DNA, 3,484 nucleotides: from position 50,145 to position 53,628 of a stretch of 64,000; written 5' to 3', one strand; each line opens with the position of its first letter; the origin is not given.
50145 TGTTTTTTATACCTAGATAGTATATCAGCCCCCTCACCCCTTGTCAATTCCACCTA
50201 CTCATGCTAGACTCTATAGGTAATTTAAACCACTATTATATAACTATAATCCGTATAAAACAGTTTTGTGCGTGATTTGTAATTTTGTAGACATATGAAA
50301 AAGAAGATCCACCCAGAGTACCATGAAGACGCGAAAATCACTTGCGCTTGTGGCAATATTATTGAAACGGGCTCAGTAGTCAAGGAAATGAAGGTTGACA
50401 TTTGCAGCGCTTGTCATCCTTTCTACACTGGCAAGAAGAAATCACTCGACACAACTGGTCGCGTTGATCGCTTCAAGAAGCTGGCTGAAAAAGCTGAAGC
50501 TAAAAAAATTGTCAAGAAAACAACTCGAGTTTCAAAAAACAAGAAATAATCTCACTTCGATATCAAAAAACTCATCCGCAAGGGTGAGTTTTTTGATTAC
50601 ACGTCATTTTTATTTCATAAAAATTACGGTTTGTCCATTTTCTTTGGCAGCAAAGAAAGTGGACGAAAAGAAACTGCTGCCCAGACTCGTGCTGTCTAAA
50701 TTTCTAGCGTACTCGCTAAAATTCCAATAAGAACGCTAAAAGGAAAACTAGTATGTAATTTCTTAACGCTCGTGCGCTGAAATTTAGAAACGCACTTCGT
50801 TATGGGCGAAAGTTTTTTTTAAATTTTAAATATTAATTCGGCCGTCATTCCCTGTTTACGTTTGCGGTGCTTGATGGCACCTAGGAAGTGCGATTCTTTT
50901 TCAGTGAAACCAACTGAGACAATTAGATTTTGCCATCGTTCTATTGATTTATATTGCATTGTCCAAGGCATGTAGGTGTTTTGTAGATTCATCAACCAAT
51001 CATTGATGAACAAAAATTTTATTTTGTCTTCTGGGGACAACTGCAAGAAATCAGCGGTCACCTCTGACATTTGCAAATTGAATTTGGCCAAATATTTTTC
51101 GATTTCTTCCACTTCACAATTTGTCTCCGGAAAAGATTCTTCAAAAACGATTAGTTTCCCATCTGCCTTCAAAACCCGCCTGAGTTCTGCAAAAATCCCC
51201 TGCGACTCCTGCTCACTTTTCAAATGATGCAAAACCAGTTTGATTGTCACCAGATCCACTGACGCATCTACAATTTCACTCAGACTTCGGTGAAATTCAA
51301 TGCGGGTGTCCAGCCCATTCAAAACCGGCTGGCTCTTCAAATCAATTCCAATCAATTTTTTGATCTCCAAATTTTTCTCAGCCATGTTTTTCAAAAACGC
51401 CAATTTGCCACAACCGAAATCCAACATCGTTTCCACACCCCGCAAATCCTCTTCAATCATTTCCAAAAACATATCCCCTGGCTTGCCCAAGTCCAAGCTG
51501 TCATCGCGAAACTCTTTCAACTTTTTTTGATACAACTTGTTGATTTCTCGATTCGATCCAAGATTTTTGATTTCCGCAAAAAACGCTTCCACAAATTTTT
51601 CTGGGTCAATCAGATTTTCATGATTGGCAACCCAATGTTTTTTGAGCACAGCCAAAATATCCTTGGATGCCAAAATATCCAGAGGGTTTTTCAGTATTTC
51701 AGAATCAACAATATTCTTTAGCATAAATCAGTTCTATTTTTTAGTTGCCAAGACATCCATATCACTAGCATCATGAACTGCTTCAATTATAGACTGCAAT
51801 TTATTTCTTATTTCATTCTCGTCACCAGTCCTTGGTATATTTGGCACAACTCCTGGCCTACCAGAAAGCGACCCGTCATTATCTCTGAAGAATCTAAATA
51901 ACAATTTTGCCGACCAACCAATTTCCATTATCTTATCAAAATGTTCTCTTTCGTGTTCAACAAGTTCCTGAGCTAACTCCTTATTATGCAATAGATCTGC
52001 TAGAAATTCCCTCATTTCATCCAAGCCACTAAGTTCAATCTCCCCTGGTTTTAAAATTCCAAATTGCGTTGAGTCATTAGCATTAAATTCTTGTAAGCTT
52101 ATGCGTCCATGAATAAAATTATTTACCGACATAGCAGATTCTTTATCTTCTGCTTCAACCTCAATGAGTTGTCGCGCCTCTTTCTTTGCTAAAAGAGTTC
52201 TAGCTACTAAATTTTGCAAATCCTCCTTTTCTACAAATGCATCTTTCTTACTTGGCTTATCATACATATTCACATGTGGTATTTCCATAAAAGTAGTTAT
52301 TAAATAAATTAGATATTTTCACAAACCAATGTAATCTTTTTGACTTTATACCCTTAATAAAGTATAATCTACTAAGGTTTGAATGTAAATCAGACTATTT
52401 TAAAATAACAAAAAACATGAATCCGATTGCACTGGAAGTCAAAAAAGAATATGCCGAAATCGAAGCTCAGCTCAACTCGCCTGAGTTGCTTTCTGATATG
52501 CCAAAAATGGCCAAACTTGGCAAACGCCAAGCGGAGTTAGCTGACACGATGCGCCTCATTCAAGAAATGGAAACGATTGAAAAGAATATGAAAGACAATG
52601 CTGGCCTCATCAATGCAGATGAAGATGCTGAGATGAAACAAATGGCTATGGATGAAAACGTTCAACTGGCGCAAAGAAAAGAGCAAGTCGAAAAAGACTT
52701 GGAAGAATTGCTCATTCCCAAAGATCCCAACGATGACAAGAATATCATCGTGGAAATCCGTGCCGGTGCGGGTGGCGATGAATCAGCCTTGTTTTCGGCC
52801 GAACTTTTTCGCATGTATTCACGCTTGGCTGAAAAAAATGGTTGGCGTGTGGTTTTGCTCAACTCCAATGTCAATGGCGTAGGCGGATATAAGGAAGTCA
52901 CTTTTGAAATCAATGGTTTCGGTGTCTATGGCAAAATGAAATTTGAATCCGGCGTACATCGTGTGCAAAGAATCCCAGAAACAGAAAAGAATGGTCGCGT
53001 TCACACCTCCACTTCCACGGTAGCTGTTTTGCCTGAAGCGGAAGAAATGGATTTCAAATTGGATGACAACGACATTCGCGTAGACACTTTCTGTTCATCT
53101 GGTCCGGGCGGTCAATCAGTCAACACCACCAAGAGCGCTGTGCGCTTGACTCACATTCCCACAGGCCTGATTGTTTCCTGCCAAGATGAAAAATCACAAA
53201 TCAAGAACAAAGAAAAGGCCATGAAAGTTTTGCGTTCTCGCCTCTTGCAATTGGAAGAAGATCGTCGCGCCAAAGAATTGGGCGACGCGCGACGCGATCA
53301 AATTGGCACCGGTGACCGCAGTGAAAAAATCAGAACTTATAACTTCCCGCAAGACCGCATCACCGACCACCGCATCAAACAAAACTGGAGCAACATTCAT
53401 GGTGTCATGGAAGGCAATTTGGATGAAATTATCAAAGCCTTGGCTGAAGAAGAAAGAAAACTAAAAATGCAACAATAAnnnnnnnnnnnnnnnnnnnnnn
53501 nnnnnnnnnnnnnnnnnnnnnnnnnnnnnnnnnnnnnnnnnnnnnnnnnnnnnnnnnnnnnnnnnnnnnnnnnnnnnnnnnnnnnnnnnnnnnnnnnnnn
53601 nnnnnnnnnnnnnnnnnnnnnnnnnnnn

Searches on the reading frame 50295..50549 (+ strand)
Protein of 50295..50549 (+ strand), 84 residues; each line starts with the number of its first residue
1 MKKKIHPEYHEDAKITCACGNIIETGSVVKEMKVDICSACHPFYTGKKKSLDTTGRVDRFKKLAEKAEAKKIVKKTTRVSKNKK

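Call 71: search_protein_families(library=pfam, proteins=[window:50295-50549:+], max_evalue=0.01)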
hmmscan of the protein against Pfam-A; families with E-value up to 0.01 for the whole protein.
window:50295-50549:+ (84 aa): 1 family
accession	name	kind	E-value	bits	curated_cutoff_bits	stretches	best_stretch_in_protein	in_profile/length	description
PF01197.23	Ribosomal_L31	-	2.9e-28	98.3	27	1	1-62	1-62/65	Ribosomal protein L31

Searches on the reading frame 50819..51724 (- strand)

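Call 71: search_protein_families(library=pfam, proteins=[window:50819-51724:-], max_evalue=0.01)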
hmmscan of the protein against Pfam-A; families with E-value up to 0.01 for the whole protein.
window:50819-51724:- (301 aa): 7 families
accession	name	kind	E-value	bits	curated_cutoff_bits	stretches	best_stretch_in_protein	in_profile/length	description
PF08241.18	Methyltransf_11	-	8.5e-11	42.8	21.2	1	101-193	1-95/95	Methyltransferase domain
PF08242.18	Methyltransf_12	-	2.1e-08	35.2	30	1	101-191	1-98/98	Methyltransferase domain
PF13649.12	Methyltransf_25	-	5.4e-07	30.7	27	1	101-189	2-97/97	Methyltransferase domain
PF13847.12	Methyltransf_31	-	5.5e-07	29.8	27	1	98-204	5-124/145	Methyltransferase domain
PF00891.24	Methyltransf_2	-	0.00023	21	22.3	1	92-203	58-174/210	O-methyltransferase domain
PF13489.12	Methyltransf_23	-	0.00026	21.2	27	1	94-196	20-118/164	Methyltransferase domain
PF01209.24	Ubie_methyltran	-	0.0025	17.7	20.1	1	140-224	98-182/233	ubiE/COQ5 methyltransferase family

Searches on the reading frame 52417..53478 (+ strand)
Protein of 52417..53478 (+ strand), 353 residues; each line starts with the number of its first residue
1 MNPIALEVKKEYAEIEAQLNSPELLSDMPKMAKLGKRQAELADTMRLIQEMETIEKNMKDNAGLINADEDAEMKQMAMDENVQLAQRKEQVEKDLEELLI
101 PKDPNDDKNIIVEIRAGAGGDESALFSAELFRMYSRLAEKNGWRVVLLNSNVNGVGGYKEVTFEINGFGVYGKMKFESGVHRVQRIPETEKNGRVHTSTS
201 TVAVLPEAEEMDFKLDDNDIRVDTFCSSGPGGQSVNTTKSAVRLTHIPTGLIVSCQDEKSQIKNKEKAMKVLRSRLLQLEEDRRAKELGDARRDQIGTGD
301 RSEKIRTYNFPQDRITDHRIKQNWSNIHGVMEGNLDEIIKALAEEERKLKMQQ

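Call 71: search_protein_families(library=pfam, proteins=[window:52417-53478:+], max_evalue=0.01)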
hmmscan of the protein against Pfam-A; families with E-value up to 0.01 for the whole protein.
window:52417-53478:+ (353 aa): 3 families
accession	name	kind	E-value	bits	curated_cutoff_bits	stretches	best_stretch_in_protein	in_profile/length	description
PF03462.23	PCRF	-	1.3e-69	234.4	24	1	9-202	2-194/194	PCRF domain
PF00472.26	RF-1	-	1.7e-42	144.4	35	1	210-319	2-116/116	RF-1 domain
PF16326.10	ABC_tran_CTD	-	0.0055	17.3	32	1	10-43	22-55/69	ABC transporter C-terminal domain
